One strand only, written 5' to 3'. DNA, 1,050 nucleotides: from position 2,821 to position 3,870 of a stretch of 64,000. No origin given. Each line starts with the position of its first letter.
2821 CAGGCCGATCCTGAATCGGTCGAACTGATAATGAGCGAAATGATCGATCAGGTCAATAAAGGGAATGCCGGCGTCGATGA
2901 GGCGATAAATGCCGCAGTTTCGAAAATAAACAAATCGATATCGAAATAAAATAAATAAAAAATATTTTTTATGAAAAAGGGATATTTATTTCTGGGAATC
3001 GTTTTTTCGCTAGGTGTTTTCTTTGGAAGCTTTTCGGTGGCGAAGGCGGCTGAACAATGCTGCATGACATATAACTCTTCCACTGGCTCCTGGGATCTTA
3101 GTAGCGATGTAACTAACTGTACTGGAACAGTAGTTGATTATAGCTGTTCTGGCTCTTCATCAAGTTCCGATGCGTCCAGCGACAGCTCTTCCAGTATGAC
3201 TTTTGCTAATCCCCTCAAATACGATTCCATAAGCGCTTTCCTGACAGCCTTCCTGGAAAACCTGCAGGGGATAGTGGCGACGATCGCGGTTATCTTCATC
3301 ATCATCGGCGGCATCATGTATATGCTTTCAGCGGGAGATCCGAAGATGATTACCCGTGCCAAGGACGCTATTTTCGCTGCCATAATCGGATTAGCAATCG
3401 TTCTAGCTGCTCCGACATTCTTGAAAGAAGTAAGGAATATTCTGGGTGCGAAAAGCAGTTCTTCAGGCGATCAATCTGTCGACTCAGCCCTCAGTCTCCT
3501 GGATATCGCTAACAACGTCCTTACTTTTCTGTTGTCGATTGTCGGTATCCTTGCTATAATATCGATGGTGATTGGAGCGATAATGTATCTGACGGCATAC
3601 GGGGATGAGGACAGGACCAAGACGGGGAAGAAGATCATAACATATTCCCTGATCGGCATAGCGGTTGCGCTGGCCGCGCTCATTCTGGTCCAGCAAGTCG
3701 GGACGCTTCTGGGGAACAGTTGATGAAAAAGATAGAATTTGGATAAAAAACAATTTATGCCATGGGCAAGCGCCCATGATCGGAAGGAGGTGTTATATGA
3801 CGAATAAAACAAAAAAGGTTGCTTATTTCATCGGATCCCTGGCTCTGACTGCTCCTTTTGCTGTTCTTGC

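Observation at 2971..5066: Four tandem VirB2/T4SS-pilin-like paralogs, the first a Cys-rich double-domain fusion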

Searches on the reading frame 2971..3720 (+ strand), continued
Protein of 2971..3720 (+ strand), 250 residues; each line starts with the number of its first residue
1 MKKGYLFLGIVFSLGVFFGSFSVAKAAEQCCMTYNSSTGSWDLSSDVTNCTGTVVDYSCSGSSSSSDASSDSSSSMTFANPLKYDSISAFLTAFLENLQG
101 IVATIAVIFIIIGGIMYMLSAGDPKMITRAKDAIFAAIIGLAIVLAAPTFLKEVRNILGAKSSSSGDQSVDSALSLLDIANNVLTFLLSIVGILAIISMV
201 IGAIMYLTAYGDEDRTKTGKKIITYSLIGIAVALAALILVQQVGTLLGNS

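Call 53: find_homologous_proteins(query=L051:12190-14010:+, max_evalue=1e-20)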
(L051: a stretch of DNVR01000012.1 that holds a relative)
Query L051:12190-14010:+ (607 aa): 8000 proteins with E <= 1e-20 among 8000 candidates; the best 120 are listed.
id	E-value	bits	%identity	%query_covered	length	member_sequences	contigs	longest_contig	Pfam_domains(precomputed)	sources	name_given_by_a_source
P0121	0.0e+0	1262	94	99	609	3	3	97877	PF19044.7,PF01935.24,PF12846.14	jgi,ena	-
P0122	0.0e+0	1261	94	99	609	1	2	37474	PF19044.7,PF01935.24,PF12846.14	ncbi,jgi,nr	ncbi:MAG: hypothetical protein ACD_56C00037G0011 [uncultured bacterium]|nr:MAG: hypothetical protein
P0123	0.0e+0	1251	92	100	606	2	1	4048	PF19044.7,PF01935.24,PF12846.14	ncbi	-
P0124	0.0e+0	1234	91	99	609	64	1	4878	PF19044.7,PF01935.24,PF12846.14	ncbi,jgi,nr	ncbi:MAG: hypothetical protein ACD_5C00274G0002 [uncultured bacterium]|nr:MAG: hypothetical protein 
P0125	0.0e+0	1207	88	100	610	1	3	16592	PF19044.7,PF01935.24,PF12846.14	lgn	-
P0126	0.0e+0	1206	88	100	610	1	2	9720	PF19044.7,PF01935.24,PF12846.14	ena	-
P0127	0.0e+0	1206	88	100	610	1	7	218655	PF19044.7,PF01935.24,PF12846.14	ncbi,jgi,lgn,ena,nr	ncbi:MAG TPA: ATP-binding protein [Candidatus Moranbacteria bacterium]|nr:ATP-binding protein [Candi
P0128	0.0e+0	1206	88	100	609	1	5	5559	PF19044.7,PF01935.24,PF12846.14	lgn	-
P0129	0.0e+0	1203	88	98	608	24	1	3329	PF19044.7,PF01935.24,PF12846.14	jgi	jgi:type IV secretory pathway VirB4 component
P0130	0.0e+0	1201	89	98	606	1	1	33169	PF19044.7,PF01935.24,PF12846.14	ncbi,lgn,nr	ncbi:MAG: DUF87 domain-containing protein [Candidatus Moranbacteria bacterium]|nr:DUF87 domain-conta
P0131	0.0e+0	1199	87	100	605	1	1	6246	PF19044.7,PF01935.24,PF12846.14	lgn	-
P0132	0.0e+0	1199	86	100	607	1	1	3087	PF19044.7,PF01935.24,PF12846.14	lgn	-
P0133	0.0e+0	1199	88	100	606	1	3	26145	PF19044.7,PF01935.24,PF12846.14,PF03135.20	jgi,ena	-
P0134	0.0e+0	1196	88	100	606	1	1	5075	PF19044.7,PF01935.24,PF12846.14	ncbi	ncbi:MAG: ATP-binding protein [Candidatus Moraniibacteriota bacterium]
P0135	0.0e+0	1194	87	99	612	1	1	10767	PF19044.7,PF01935.24,PF12846.14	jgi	jgi:type IV secretory pathway VirB4 component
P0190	0.0e+0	1100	79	99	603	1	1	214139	PF19044.7,PF01935.24,PF12846.14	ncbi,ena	-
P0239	0.0e+0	1064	77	99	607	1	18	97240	PF19044.7,PF01935.24,PF12846.14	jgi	jgi:conjugal transfer ATP-binding protein TraC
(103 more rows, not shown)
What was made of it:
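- Homologs of that ATPase are named VirB4 or TraC by their sources (call 53).
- Tried and rejected: I looked for VirB4 on the same contigs as arrays that lie away from VirB4, by comparing contig lengths of VirB4 hits with those of the array loci (call 53).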

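Call 55: find_encoding_contigs(protein=P0190, flank=10000, max_places=1)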
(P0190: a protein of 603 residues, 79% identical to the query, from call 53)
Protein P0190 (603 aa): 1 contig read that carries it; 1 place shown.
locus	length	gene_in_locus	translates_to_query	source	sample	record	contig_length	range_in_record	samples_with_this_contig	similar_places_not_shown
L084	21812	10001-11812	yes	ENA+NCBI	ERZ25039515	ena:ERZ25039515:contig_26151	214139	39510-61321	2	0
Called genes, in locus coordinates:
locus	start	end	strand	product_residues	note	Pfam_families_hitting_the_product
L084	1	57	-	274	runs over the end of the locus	-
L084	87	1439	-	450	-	PF01025:GrpE (weak)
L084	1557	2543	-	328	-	PF02899:Phage_int_SAM_1, PF13102:Phage_int_SAM_5 (weak), PF13495:Phage_int_SAM_4, PF00589:Phage_integrase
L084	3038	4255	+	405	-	PF23446:LysM1_NFP_LYK (faint), PF01476:LysM, PF23473:LysM3_LYK4_5 (faint), PF01476:LysM, PF05257:CHAP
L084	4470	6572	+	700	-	PF19590:TrbL_3 (weak)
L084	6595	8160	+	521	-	-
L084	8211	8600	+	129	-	PF05635:23S_rRNA_IVP, PF22296:bAvd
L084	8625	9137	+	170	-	PF12666:PrgI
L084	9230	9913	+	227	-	PF26593:TraC-like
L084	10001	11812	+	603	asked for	PF01935:DUF87, PF12846:AAA_10 (weak), PF19044:P-loop_TraG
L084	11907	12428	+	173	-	-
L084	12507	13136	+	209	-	-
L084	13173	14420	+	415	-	-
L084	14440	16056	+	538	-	-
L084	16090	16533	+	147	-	-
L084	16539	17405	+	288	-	-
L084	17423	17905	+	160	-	-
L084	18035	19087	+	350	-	PF26549:Tricorn_N (faint)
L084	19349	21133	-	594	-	PF04760:IF2_N, PF00009:GTP_EFTU, PF00071:Ras (weak), PF01926:MMR_HSR1, PF02421:FeoB_N (weak), PF14578:GTP_EFTU_D4 (faint), PF22042:EF-G_D2, PF11987:IF-2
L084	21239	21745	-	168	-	PF14584:DUF4446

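Call 56: find_encoding_contigs(protein=P0239, flank=10000, max_places=1)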
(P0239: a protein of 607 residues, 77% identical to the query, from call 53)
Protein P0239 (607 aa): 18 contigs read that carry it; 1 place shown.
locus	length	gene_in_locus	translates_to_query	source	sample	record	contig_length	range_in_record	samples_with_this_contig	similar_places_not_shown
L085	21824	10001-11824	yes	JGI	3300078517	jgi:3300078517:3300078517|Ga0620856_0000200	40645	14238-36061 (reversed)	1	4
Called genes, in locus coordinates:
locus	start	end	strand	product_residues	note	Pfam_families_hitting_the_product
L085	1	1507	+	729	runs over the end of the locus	PF00580:UvrD-helicase, PF01443:Viral_helicase1 (faint), PF13086:AAA_11 (faint), PF13245:AAA_19, PF13361:UvrD_C, PF13538:UvrD_C_2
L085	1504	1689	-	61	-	-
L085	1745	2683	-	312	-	PF02899:Phage_int_SAM_1, PF13495:Phage_int_SAM_4, PF00589:Phage_integrase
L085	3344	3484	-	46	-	-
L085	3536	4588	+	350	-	PF01476:LysM, PF23473:LysM3_LYK4_5 (faint), PF01476:LysM, PF05257:CHAP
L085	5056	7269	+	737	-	PF19590:TrbL_3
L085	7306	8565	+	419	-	-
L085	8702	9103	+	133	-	PF12666:PrgI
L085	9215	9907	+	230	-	PF26593:TraC-like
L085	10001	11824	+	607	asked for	PF01935:DUF87, PF12846:AAA_10 (weak), PF19044:P-loop_TraG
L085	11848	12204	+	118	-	-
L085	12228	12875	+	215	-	-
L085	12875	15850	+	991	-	-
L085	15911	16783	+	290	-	PF18895:T4SS_pilin (weak)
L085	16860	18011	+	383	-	-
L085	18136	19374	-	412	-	PF04932:Wzy_C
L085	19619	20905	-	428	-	PF04932:Wzy_C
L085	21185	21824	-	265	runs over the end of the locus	PF00535:Glycos_transf_2, PF10111:Glyco_tranf_2_2 (weak), PF13641:Glyco_tranf_2_3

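Call 59: search_protein_representatives(protein=window:2971-3720:+)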
Query: 250 residues. Proteins with E-value up to 0.001 (for the whole library): 12880; up to 1e-10: 878; up to 1e-30: 301. The best 150 are listed.
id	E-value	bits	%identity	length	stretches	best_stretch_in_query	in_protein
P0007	8.9e-64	231.9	64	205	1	66-249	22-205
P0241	4.9e-61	222.9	52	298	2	25-248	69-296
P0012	2.3e-57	210.9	57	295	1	62-248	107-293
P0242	8.6e-55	202.5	55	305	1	63-248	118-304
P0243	1.3e-54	201.9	49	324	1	48-248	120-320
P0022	1.9e-54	201.4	50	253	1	6-247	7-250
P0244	2.0e-54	201.3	49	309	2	24-247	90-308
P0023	2.1e-54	201.2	55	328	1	52-248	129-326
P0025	2.6e-54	201.0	50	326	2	64-250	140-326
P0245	3.1e-54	200.7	51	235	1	1-247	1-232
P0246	9.0e-54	199.2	47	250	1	3-248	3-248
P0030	9.4e-54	199.1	49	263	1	4-247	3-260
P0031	1.1e-53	198.8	55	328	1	59-248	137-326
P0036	2.9e-53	197.5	49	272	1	5-248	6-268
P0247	2.8e-52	194.3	49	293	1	28-248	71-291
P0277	6.1e-46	173.6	51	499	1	60-247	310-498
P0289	9.0e-45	169.8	48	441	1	37-248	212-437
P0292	2.9e-44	168.1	54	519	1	72-247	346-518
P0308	2.0e-43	165.4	52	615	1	73-247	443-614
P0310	3.3e-43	164.6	49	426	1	68-248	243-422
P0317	7.5e-43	163.5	51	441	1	59-245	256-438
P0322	1.2e-42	162.8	52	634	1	73-246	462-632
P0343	1.6e-41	159.1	32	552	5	85-241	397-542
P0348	2.0e-41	158.8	51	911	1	73-247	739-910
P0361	1.1e-40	156.4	46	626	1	63-243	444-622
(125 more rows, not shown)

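Call 62: search_protein_families(library=pfam, proteins=[P0348, P0308, P0322, P0361, P0292, P0277, P0289, P0317, P0343, P0310], max_evalue=0.001)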
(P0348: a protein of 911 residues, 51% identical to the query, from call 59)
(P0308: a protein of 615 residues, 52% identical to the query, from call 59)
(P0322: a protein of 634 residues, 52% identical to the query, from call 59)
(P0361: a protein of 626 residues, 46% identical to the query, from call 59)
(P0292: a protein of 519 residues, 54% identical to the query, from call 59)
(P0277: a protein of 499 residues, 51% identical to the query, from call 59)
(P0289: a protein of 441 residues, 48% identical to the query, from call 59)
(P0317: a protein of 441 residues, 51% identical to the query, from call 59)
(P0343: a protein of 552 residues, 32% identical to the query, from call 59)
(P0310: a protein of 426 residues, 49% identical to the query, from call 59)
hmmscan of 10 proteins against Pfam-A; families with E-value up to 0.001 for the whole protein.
P0348 (911 aa): 1 family
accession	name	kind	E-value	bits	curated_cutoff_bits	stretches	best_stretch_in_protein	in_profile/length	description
PF18895.5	T4SS_pilin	-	3.3e-18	66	26.6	2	837-904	3-69/71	Type IV secretion system pilin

P0308 (615 aa): 1 family
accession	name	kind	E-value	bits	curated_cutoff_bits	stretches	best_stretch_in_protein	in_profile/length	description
PF18895.5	T4SS_pilin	-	1.6e-16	60.6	26.6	2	541-608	3-69/71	Type IV secretion system pilin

P0322 (634 aa): 2 families
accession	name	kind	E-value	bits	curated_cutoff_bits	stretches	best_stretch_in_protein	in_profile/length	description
PF18895.5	T4SS_pilin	-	1.6e-17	63.8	26.6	2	560-627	3-69/71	Type IV secretion system pilin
PF00084.26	Sushi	-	0.00057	20.7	20.7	0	160-199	10-47/56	Sushi repeat (SCR repeat)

P0361 (626 aa): 1 family
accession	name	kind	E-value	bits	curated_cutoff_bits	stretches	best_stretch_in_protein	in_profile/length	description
PF18895.5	T4SS_pilin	-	3.8e-18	65.8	26.6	2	468-532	5-68/71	Type IV secretion system pilin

P0292 (519 aa): 1 family
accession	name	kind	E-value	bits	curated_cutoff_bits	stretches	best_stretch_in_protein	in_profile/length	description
PF18895.5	T4SS_pilin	-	5.9e-17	62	26.6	2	445-512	3-69/71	Type IV secretion system pilin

P0277 (499 aa): 2 families
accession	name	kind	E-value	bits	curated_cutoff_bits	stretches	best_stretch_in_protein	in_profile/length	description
PF18895.5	T4SS_pilin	-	7.2e-16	58.5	26.6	2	426-492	4-69/71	Type IV secretion system pilin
PF04956.18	TrbC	-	9.7e-08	32.6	27.9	2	428-491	38-95/98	TrbC/VIRB2 pilin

P0289 (441 aa): 1 family
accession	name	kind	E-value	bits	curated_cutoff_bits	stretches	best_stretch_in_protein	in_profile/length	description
PF18895.5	T4SS_pilin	-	2.5e-16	60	26.6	2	274-339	4-68/71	Type IV secretion system pilin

P0317 (441 aa): 1 family
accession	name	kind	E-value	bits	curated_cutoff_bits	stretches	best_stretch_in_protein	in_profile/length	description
PF18895.5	T4SS_pilin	-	3.1e-21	75.7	26.6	2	366-434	2-69/71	Type IV secretion system pilin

P0343 (552 aa): 3 families
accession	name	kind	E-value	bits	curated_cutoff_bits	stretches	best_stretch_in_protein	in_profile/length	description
PF18895.5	T4SS_pilin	-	2.9e-71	235.9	26.6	6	475-544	3-71/71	Type IV secretion system pilin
PF02322.20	Cyt_bd_oxida_II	-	2.2e-08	34.2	35.6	0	149-366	84-247/302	Cytochrome bd terminal oxidase subunit II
PF17382.7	Ycf70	-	0.00044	21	25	0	288-337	6-55/89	Uncharacterized Ycf70-like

P0310 (426 aa): 2 families
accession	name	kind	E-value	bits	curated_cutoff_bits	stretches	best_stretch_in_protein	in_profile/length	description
PF18895.5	T4SS_pilin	-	1.3e-16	60.8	26.6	2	259-326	2-68/71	Type IV secretion system pilin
PF04956.18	TrbC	-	1.9e-07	31.6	27.9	1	253-327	29-96/98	TrbC/VIRB2 pilin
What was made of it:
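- Some relatives fuse six modules in one protein (P0343, call 62), which is odd for a filament subunit.
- Tried and rejected: Pfam scans of the long N-terminal heads of relatives found no domain (call 62).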

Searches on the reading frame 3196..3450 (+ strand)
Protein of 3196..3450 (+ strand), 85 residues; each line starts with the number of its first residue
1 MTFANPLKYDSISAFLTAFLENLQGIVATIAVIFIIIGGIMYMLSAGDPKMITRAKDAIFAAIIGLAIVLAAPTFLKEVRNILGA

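Call 34: search_solved_structures(query=A1, max_evalue=10, show_alignments=2)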
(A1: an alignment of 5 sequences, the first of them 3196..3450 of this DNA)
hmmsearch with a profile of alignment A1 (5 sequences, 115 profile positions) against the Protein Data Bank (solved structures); distinct sequences matched with E-value up to 10: 3.
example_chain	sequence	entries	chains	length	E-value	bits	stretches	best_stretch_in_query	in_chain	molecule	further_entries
8ss2_A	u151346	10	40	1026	0.16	15.3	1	44-88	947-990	Glutamate receptor 2, Voltage-dependent calcium channel gamma-5 subunit chimera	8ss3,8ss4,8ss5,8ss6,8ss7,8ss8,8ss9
7ryy_A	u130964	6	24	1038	0.16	15.3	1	44-88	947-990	Glutamate receptor 2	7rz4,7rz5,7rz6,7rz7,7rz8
3tx3_A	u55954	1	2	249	0.36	14.1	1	45-72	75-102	Uncharacterized protein involved in cysteine biosynthesis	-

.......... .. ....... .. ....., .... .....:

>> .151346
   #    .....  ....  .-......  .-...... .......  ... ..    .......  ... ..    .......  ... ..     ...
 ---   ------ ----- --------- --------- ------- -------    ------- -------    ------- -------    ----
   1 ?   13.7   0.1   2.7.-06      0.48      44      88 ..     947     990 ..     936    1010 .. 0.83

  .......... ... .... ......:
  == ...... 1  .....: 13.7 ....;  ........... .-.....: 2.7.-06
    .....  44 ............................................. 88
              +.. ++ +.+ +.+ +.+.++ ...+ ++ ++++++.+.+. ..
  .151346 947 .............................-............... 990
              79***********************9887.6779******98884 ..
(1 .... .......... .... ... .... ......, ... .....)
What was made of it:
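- On Pfam T4SS_pilin (PF18895) / TrbC-VirB2 pilin (PF04956): A PDB profile search gave no relevant hit (call 34).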
